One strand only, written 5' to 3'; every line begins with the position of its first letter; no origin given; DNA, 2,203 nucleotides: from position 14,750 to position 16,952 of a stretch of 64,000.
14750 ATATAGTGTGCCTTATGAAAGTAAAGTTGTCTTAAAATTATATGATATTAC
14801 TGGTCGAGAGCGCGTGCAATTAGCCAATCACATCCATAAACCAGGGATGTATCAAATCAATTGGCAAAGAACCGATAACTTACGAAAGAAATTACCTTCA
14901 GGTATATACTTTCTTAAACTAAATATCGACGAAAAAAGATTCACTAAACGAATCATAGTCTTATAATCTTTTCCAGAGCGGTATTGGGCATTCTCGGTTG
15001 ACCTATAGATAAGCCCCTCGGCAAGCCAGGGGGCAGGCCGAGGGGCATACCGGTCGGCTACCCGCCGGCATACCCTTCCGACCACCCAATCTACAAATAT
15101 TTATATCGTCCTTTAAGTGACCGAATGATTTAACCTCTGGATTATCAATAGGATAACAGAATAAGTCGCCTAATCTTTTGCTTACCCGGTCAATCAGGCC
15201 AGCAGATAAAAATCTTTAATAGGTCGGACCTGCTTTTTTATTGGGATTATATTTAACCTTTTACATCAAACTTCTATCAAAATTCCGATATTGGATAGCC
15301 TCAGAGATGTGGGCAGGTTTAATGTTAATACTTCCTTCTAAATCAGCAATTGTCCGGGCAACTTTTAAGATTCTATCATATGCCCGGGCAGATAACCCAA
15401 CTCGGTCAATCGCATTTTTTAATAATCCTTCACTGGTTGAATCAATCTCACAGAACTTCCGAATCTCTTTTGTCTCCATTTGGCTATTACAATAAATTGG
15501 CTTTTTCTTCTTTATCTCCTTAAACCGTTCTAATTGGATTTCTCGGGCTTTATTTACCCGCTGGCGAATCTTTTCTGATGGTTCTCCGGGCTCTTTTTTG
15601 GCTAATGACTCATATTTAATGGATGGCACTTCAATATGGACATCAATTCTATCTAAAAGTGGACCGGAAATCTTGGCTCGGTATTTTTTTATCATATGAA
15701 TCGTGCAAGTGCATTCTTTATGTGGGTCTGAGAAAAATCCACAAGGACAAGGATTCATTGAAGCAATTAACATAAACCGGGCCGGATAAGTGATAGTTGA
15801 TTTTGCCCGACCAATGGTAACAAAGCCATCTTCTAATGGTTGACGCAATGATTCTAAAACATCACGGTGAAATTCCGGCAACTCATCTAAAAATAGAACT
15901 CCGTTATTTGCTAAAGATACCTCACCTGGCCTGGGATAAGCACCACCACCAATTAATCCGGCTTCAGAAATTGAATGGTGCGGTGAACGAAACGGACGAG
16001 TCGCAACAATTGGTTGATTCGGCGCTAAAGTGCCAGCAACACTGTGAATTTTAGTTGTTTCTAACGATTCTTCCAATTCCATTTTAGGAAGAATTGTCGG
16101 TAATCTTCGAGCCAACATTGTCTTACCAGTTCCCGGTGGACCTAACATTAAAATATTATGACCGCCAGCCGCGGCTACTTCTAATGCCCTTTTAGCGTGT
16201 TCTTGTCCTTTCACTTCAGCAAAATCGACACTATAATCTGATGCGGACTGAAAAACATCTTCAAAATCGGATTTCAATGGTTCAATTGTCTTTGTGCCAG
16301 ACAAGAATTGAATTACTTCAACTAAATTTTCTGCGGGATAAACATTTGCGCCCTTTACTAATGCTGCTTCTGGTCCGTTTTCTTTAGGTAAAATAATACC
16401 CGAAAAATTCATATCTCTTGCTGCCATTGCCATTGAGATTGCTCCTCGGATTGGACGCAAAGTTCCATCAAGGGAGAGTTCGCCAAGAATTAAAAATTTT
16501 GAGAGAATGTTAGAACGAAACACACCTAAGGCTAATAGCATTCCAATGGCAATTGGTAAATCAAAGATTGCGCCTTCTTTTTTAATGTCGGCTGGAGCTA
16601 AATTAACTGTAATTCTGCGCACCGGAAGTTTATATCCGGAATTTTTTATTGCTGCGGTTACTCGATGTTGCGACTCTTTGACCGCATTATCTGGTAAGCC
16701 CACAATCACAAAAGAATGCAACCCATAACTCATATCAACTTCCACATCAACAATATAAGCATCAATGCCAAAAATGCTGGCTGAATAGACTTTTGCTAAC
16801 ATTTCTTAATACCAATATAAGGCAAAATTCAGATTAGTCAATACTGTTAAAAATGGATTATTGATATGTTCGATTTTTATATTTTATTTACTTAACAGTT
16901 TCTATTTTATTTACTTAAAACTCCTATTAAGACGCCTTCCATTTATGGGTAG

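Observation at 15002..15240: GC-rich ~170-bp element repeated 3' of two T9SS cargo genes (second copy 50352-50640; related segment 3086-3300)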

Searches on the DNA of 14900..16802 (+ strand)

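Call 10: search_rna_families(source=window, start=14900, end=15300, threshold=evalue, max_evalue=10)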
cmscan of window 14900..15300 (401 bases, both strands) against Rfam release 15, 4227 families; matches with E-value up to 10: 3.
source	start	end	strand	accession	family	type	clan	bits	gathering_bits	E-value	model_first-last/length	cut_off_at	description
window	15024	15092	-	RF00890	mir-668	Gene; miRNA;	-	15.9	87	5.4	1-66/66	no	mir-668 microRNA precursor family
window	14926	14959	-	RF02918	MDR-NUDIX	Cis-reg;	-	13.3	54.9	5.6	1-59/59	no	MDR-NUDIX RNA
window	15023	15098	-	RF03899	mir-5912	Gene; miRNA;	-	13.2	88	5.7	1-88/88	no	mir-5912 microRNA precursor family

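Call 75: search_dna_similar(query=window:14985-15225:+, collection=plasmids, mode=distant, max_evalue=0.01, max_rows=10)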
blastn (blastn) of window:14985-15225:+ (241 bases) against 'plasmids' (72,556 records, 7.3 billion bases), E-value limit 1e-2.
No match.

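Call 76: search_dna_similar(query=window:14985-15225:+, collection=phages, mode=distant, max_evalue=0.01, max_rows=10)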
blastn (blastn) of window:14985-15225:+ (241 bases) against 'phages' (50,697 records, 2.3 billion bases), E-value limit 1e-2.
No match.

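Call 89: search_rna_families(source=L022, start=11500, end=11850, threshold=evalue, max_evalue=10)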
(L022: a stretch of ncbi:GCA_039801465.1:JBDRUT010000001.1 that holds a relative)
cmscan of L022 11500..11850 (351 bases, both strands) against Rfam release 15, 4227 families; matches with E-value up to 10: 3.
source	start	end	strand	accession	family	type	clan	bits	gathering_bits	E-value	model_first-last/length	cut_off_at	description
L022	11720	11768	-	RF03073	RT-19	Gene; sRNA;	-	15.5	78.3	1.1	1-99/99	no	RT-19 RNA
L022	11702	11776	+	RF00386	Entero_5_CRE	Cis-reg;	-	13.5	46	3.3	1-90/90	no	Enterovirus 5' cloverleaf cis-acting replication element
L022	11713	11762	+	RF00457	IRES_mnt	Cis-reg; IRES;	-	9.3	100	4.8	101-158/203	no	Mnt IRES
